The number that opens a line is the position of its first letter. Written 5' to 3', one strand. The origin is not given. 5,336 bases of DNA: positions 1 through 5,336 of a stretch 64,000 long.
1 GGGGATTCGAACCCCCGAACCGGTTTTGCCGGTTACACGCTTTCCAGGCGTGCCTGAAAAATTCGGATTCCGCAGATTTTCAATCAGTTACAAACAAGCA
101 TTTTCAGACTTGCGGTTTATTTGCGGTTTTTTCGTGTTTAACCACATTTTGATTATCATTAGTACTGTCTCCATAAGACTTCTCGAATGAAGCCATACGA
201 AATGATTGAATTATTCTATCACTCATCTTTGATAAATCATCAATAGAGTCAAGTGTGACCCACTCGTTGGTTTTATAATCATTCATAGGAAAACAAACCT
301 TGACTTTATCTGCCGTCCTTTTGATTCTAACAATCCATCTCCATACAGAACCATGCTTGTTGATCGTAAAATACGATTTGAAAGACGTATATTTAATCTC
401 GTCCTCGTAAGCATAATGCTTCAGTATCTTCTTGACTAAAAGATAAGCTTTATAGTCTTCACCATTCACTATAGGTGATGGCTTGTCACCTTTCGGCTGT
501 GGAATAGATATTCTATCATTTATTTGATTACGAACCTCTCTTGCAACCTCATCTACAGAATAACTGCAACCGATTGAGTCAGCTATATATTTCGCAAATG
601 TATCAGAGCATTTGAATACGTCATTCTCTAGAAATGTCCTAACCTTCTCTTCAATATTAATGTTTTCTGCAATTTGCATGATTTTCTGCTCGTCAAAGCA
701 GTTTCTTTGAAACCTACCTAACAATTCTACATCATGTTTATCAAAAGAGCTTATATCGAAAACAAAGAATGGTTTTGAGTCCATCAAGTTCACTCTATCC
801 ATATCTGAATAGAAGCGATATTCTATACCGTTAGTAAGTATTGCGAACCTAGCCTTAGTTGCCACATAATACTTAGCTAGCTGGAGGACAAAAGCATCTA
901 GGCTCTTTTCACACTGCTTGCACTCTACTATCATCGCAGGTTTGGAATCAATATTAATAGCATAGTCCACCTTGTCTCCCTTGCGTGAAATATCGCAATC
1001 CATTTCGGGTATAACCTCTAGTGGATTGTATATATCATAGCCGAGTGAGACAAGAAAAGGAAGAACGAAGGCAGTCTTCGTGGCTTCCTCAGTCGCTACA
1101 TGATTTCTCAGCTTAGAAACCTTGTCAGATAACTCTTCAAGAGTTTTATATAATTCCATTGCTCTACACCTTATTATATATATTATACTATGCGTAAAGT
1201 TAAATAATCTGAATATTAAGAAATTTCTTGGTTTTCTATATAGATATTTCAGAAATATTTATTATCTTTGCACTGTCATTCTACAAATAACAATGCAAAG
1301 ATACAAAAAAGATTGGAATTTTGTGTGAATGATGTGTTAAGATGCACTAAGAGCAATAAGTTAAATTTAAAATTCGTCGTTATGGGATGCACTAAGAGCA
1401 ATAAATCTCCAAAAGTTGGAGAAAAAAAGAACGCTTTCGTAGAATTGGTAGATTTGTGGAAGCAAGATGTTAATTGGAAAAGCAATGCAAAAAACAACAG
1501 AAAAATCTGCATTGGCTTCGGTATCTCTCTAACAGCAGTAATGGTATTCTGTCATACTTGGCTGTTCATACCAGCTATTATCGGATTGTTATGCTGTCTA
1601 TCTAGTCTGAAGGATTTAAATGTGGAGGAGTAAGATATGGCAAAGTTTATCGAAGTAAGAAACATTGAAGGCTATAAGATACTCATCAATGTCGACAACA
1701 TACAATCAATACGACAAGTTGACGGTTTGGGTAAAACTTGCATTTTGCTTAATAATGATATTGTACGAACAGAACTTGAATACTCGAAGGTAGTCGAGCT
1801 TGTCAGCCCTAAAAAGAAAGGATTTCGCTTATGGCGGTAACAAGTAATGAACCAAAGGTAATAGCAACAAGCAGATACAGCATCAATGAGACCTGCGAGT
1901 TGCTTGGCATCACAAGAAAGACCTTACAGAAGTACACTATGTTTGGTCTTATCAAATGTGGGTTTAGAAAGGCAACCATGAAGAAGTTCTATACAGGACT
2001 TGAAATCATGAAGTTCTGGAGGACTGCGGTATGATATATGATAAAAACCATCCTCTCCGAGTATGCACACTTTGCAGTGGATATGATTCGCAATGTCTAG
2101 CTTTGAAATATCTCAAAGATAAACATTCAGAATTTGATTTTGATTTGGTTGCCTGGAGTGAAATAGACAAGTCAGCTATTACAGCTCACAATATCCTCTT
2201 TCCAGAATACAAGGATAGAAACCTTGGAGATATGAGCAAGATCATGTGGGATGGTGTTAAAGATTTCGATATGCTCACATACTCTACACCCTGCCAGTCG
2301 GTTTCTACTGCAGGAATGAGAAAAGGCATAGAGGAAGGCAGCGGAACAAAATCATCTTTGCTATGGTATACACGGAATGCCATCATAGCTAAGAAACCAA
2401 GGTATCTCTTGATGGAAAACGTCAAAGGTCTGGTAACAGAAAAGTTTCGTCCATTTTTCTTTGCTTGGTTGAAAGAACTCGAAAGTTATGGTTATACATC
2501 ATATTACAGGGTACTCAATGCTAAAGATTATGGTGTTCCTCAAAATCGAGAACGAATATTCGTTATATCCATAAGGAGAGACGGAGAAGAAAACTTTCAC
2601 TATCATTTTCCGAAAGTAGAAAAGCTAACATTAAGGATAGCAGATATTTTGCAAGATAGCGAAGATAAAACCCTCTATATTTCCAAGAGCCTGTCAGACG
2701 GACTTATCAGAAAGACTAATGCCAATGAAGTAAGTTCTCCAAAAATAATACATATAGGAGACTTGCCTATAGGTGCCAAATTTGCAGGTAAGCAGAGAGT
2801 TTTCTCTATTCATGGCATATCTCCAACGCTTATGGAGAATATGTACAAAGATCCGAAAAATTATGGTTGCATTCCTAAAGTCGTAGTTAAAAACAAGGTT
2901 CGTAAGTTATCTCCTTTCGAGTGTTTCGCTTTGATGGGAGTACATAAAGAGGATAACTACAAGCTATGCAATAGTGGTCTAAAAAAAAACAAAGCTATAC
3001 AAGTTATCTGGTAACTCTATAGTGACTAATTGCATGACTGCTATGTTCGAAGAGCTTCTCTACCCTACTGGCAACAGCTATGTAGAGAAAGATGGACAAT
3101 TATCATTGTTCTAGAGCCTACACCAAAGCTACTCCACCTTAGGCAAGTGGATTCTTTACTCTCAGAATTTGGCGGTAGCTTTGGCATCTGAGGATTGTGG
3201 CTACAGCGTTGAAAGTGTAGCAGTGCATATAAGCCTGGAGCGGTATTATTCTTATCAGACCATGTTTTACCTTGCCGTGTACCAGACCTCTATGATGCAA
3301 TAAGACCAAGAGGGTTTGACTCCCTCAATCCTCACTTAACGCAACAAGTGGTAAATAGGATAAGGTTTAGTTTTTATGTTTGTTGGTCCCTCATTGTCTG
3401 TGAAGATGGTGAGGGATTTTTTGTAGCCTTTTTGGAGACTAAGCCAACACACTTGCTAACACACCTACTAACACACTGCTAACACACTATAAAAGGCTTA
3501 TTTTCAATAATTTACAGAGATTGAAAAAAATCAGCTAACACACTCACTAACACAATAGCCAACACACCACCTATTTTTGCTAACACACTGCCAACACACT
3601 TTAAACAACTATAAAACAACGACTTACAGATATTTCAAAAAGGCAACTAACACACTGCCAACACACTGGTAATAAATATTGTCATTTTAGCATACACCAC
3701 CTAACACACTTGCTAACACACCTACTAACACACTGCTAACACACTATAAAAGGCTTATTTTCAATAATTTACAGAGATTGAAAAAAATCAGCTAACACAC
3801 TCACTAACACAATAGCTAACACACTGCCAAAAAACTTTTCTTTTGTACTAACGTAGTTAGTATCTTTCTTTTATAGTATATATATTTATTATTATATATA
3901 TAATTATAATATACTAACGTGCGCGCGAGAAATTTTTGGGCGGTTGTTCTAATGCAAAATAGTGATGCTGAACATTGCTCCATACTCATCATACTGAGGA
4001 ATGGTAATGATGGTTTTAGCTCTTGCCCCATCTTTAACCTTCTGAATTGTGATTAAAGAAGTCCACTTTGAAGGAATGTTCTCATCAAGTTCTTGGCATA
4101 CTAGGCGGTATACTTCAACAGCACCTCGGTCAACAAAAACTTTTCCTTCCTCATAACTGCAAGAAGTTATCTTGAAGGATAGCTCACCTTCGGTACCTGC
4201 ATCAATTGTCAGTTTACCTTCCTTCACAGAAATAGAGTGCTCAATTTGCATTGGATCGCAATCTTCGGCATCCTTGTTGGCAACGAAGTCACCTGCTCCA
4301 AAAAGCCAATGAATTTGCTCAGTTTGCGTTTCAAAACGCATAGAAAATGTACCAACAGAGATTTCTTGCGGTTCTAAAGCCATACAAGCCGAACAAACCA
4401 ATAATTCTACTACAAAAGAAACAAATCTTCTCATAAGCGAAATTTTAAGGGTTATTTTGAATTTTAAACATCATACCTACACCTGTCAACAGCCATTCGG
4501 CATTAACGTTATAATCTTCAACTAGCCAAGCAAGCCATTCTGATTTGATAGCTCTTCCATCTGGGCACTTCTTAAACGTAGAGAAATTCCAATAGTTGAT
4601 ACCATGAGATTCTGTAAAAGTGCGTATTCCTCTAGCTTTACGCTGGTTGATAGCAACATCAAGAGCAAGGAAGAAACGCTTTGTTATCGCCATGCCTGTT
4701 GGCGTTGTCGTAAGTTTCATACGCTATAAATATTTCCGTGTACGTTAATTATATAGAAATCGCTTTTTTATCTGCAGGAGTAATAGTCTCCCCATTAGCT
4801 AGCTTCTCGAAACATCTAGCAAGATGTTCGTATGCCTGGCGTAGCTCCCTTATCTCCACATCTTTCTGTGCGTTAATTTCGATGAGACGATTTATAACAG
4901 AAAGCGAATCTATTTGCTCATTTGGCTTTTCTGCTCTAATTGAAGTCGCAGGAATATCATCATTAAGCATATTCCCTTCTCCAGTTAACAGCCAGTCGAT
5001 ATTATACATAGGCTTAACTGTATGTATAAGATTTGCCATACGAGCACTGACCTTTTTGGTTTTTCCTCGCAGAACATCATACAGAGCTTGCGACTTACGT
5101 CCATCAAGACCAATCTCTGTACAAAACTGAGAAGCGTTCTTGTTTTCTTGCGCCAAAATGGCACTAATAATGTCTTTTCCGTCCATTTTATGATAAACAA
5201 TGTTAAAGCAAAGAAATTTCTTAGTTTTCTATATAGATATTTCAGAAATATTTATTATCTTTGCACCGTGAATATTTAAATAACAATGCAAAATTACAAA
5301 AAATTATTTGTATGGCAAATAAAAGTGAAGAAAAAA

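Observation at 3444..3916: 18-copy iteron array (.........) with helical-turn spacing next to an A/T-only tract: candidate origin or regulator landing pad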

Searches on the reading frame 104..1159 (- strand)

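Call 10: search_protein_families(library=pfam, proteins=[window:104-1159:-], max_evalue=0.01)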
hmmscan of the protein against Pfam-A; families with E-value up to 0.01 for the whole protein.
window:104-1159:- (351 aa): 2 families
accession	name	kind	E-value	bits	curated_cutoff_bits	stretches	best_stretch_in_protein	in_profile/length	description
PF04313.20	HSDR_N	-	3.5e-10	40.5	25.1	1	45-120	110-193/198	Type I restriction enzyme R protein N terminus (HSDR_N)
PF13588.12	HSDR_N_2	-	1e-08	35.7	25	1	44-118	19-95/110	Type I restriction enzyme R protein N terminus (HSDR_N)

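Call 11: search_protein_families(library=phrogs, proteins=[window:104-1159:-], max_evalue=0.001)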
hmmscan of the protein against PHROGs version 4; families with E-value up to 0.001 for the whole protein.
window:104-1159:- (351 aa): 2 families
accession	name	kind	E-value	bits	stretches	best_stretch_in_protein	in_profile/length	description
phrog_4225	-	DNA, RNA and nucleotide metabolism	7.7e-78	263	2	2-198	3-200/357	endonuclease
phrog_17239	-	unknown function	1.5e-06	28.8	1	39-119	48-123/259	-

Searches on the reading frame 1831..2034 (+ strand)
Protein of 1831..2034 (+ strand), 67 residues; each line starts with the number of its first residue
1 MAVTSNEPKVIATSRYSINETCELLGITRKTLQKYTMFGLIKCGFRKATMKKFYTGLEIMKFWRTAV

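Call 10: search_protein_families(library=pfam, proteins=[window:1831-2034:+], max_evalue=0.01)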
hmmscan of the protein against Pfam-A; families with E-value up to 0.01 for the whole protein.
window:1831-2034:+ (67 aa): 4 families
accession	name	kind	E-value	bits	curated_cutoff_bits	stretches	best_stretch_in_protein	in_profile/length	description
PF12728.13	HTH_17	-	8e-05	23.3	27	1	16-43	2-30/51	Helix-turn-helix domain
PF02954.25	HTH_8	-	0.00019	21.5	22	1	10-33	13-36/42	Bacterial regulatory protein, Fis family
PF13411.12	MerR_1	-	0.00077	20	21.6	1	16-55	1-39/69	MerR HTH family regulatory protein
PF13518.12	HTH_28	-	0.0088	16.5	25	0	14-34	11-31/52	Helix-turn-helix domain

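Call 11: search_protein_families(library=phrogs, proteins=[window:1831-2034:+], max_evalue=0.001)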
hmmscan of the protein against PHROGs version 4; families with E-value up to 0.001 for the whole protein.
window:1831-2034:+ (67 aa): 0 families

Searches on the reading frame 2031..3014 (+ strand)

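Call 10: search_protein_families(library=pfam, proteins=[window:2031-3014:+], max_evalue=0.01)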
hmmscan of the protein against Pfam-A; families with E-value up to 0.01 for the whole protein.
window:2031-3014:+ (327 aa): 1 family
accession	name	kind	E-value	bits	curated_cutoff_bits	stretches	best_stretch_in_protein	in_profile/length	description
PF00145.23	DNA_methylase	-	9.3e-52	176.9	22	1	10-313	2-296/324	C-5 cytosine-specific DNA methylase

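Call 11: search_protein_families(library=phrogs, proteins=[window:2031-3014:+], max_evalue=0.001)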
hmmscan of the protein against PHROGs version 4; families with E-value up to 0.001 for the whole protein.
window:2031-3014:+ (327 aa): 3 families
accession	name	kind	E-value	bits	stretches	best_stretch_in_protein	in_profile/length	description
phrog_116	-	other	1.4e-59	203.2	1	4-311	203-460/779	DNA methyltransferase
phrog_363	-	other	3.2e-35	122.8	1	4-193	49-226/327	DNA methyltransferase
phrog_36001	-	unknown function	2.4e-07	30.3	1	121-191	501-571/715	-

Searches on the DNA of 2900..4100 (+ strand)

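Call 9: search_dna_similar(query=window:3300-4000:+, collection=phages, mode=distant, max_rows=30)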
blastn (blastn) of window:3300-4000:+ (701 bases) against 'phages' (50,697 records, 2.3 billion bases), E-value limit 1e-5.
No match.

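Call 44: search_rna_families(source=window, start=2900, end=4100, threshold=evalue, max_evalue=1)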
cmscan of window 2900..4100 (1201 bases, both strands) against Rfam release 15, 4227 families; matches with E-value up to 1: 3.
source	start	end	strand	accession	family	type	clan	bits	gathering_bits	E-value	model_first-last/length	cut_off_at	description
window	3331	3427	+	RF04177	BTnc201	Gene; sRNA;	-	23.2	105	0.2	1-99/99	no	Bacteroides sRNA BTnc201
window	3383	3593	-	RF01295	SCARNA7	Gene; snRNA; snoRNA; scaRNA;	-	19.9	65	0.02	1-330/330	no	Small Cajal body-specific RNA 7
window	3679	3829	-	RF01295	SCARNA7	Gene; snRNA; snoRNA; scaRNA;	-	14.4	65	0.48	1-330/330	no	Small Cajal body-specific RNA 7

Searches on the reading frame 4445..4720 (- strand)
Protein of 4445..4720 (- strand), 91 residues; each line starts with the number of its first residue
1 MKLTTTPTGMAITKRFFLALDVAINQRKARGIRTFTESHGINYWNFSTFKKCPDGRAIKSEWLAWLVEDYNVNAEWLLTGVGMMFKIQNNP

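Call 10: search_protein_families(library=pfam, proteins=[window:4445-4720:-], max_evalue=0.01)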
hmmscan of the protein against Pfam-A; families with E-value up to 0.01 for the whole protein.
window:4445-4720:- (91 aa): 0 families

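Call 11: search_protein_families(library=phrogs, proteins=[window:4445-4720:-], max_evalue=0.001)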
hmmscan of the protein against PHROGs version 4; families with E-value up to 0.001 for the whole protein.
window:4445-4720:- (91 aa): 1 family
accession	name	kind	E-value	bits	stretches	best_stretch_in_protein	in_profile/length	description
phrog_9710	-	unknown function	3.5e-26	92.2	1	6-89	4-87/95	-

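Call 28: search_protein_families(library=ncbifam, proteins=[window:4445-4720:-], max_evalue=0.01)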
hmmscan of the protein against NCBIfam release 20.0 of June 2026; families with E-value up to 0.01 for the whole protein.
window:4445-4720:- (91 aa): 0 families

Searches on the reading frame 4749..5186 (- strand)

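Call 10: search_protein_families(library=pfam, proteins=[window:4749-5186:-], max_evalue=0.01)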
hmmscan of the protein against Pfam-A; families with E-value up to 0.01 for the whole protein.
window:4749-5186:- (145 aa): 0 families

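Call 11: search_protein_families(library=phrogs, proteins=[window:4749-5186:-], max_evalue=0.001)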
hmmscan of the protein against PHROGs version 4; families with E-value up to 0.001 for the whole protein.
window:4749-5186:- (145 aa): 2 families
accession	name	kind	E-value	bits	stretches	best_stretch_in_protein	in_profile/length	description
phrog_9710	-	unknown function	7.4e-06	27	1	10-81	22-90/95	-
phrog_8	-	transcription regulation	8.8e-05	23.1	1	12-108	167-259/346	transcriptional regulator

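Call 28: search_protein_families(library=ncbifam, proteins=[window:4749-5186:-], max_evalue=0.01)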
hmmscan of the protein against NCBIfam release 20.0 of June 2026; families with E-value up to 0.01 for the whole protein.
window:4749-5186:- (145 aa): 0 families
